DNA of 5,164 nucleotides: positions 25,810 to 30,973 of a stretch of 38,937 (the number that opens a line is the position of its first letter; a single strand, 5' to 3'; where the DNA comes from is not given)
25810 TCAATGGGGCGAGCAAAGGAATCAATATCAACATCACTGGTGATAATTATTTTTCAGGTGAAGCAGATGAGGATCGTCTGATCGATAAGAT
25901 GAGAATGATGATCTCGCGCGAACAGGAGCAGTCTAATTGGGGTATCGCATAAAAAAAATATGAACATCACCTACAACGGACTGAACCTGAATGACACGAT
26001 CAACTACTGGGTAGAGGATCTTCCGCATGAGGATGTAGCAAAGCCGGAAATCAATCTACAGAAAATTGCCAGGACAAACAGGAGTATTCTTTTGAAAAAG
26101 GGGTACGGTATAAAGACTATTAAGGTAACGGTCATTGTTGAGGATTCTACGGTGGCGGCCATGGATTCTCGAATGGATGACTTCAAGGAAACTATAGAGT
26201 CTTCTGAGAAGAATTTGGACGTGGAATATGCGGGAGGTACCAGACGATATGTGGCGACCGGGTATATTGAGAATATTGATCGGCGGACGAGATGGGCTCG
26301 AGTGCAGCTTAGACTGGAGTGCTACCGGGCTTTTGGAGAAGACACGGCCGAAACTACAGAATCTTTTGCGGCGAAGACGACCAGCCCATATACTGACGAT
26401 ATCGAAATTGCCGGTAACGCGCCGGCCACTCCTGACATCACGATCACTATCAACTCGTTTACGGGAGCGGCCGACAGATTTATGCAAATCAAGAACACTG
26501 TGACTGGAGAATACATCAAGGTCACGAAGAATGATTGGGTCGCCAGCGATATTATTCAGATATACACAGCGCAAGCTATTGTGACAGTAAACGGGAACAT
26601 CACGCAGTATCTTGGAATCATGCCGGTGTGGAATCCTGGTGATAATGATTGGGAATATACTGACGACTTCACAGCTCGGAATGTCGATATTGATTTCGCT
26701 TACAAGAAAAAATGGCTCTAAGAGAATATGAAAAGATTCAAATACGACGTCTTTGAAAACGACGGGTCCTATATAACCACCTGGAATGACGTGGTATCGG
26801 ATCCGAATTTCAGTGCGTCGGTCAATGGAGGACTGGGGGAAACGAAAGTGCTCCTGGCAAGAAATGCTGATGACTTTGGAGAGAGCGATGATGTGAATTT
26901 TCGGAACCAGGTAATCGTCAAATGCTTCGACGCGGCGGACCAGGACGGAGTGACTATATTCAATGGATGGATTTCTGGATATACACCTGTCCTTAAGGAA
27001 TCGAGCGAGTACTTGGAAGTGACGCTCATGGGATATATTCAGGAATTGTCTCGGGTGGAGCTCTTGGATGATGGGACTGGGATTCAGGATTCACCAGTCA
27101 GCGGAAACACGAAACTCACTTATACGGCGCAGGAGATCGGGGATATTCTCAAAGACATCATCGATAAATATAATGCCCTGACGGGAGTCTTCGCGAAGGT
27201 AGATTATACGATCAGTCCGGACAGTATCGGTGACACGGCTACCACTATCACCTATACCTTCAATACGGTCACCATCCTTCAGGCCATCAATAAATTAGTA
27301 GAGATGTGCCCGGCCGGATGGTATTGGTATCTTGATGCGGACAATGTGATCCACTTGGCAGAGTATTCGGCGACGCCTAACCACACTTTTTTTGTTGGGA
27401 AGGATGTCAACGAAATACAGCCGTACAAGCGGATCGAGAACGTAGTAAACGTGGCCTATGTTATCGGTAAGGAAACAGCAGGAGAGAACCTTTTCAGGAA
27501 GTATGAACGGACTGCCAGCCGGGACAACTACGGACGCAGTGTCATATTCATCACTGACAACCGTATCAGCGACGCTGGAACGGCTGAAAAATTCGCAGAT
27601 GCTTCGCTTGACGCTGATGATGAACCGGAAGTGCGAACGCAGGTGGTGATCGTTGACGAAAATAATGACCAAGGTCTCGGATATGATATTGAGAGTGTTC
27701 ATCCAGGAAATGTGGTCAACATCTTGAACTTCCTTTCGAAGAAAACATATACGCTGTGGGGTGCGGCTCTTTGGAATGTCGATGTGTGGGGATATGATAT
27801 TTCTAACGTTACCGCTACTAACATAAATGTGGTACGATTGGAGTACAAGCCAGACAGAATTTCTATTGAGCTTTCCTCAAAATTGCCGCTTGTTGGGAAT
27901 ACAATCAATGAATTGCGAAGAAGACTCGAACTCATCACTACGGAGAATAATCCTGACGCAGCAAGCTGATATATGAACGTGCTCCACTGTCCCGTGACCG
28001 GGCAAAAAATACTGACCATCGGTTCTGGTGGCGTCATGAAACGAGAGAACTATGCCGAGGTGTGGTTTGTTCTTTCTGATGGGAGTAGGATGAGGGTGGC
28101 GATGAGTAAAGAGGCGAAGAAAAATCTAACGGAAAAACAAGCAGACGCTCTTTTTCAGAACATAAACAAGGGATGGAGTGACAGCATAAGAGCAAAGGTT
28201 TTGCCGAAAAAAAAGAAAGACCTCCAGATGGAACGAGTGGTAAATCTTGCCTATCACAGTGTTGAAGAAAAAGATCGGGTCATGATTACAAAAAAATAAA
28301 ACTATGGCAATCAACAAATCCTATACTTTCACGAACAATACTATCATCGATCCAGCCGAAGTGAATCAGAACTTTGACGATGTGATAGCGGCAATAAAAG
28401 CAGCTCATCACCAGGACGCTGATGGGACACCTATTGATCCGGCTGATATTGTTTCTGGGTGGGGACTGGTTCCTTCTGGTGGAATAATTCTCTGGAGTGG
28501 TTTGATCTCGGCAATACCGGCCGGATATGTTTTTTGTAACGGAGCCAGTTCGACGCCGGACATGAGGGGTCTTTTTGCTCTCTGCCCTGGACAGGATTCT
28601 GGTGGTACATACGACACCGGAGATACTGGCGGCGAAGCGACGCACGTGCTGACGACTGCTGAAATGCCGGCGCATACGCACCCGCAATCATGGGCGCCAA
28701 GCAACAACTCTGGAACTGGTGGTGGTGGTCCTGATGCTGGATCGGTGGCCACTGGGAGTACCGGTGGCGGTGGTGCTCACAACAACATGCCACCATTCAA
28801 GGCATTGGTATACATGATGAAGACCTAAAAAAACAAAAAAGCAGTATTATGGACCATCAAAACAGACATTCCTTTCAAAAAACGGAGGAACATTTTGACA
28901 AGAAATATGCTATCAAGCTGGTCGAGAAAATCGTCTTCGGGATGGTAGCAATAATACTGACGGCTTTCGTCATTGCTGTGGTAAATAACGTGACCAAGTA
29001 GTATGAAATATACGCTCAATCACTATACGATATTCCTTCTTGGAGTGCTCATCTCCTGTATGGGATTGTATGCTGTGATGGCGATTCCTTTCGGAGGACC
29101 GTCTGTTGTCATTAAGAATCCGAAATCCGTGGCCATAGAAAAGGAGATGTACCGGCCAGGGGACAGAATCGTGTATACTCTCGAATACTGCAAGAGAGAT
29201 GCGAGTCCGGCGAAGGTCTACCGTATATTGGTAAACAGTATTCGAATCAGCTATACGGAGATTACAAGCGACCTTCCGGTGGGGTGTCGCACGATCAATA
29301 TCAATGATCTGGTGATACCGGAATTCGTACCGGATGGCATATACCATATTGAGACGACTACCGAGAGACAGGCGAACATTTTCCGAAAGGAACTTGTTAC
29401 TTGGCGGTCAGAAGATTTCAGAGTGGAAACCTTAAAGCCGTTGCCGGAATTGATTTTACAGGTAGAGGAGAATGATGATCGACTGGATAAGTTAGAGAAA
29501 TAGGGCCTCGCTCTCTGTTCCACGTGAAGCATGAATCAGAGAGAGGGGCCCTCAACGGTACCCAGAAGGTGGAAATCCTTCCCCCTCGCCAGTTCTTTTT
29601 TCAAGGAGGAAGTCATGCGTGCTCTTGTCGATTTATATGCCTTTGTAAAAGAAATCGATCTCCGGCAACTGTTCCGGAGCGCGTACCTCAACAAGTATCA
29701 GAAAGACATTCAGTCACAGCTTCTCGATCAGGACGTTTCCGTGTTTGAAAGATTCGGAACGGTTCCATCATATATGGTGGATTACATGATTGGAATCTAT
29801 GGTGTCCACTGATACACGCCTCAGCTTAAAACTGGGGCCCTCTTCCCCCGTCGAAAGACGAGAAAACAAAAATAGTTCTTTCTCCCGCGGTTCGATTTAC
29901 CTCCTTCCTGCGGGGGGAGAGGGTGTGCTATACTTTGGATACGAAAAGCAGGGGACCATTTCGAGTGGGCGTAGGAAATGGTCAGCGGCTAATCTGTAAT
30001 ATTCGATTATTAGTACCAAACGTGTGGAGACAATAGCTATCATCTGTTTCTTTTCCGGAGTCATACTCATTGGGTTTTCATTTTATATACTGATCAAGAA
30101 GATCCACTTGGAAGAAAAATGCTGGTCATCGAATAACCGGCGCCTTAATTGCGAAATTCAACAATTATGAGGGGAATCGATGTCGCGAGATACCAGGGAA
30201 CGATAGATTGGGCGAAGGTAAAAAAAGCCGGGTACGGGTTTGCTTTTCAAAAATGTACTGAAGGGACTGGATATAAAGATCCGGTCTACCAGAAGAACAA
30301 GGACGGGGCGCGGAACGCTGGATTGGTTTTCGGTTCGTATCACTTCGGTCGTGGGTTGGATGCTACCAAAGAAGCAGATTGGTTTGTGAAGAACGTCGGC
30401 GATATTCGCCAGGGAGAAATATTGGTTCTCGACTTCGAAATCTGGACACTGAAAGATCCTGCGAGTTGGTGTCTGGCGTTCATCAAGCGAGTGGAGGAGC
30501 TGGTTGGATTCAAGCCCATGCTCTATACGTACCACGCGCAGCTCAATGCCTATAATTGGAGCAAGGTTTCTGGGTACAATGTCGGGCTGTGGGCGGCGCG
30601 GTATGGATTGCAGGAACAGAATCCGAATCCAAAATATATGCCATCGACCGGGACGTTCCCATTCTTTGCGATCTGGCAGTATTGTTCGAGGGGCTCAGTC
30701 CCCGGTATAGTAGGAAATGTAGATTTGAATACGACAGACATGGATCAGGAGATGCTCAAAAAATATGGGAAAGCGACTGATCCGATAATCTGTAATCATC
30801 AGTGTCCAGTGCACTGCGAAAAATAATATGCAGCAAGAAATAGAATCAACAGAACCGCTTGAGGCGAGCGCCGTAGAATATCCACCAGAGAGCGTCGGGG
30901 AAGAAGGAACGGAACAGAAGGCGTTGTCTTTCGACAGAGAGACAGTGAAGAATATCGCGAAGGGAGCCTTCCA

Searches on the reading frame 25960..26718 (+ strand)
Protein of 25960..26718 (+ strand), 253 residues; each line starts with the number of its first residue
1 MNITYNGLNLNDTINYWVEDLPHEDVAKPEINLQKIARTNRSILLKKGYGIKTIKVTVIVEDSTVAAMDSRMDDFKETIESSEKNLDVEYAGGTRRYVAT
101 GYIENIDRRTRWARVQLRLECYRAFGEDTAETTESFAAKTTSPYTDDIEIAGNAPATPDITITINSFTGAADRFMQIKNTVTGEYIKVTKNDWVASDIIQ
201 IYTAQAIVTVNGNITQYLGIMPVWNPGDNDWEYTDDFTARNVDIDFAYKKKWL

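Call 25: search_protein_families(library=pfam, proteins=[window:25960-26718:+], max_evalue=0.01)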
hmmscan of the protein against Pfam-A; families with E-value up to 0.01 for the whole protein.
window:25960-26718:+ (253 aa): 2 families
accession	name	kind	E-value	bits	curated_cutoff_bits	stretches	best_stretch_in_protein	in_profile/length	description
PF22768.1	SPP1_Dit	-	4e-07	30.6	25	1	152-252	2-97/97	Siphovirus-type tail component, C-terminal domain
PF05709.17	Sipho_tail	-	0.0082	16.8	24.2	0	11-121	9-118/118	Phage tail protein RIFT-related domain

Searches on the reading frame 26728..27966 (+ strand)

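Call 25: search_protein_families(library=pfam, proteins=[window:26728-27966:+], max_evalue=0.01)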
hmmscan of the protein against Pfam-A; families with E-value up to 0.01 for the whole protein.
window:26728-27966:+ (413 aa): 1 family
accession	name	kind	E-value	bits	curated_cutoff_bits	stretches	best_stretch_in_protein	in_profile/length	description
PF06605.17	Prophage_tail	-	1.9e-07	31.5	31.3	1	177-332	48-206/250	Prophage endopeptidase tail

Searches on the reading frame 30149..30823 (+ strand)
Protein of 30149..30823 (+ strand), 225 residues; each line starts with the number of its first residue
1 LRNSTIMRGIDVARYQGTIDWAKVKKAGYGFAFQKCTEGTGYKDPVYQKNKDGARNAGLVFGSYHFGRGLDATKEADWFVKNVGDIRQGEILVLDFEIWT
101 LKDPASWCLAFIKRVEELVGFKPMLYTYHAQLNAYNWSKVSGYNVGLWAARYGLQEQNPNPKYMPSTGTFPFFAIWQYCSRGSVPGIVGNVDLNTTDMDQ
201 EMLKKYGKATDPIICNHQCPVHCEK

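Call 25: search_protein_families(library=pfam, proteins=[window:30149-30823:+], max_evalue=0.01)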
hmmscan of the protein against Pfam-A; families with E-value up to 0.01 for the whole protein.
window:30149-30823:+ (225 aa): 1 family
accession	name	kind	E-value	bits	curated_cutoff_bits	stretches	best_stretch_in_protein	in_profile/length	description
PF01183.26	Glyco_hydro_25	-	1.4e-39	136.7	27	1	10-187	1-180/180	Glycosyl hydrolases family 25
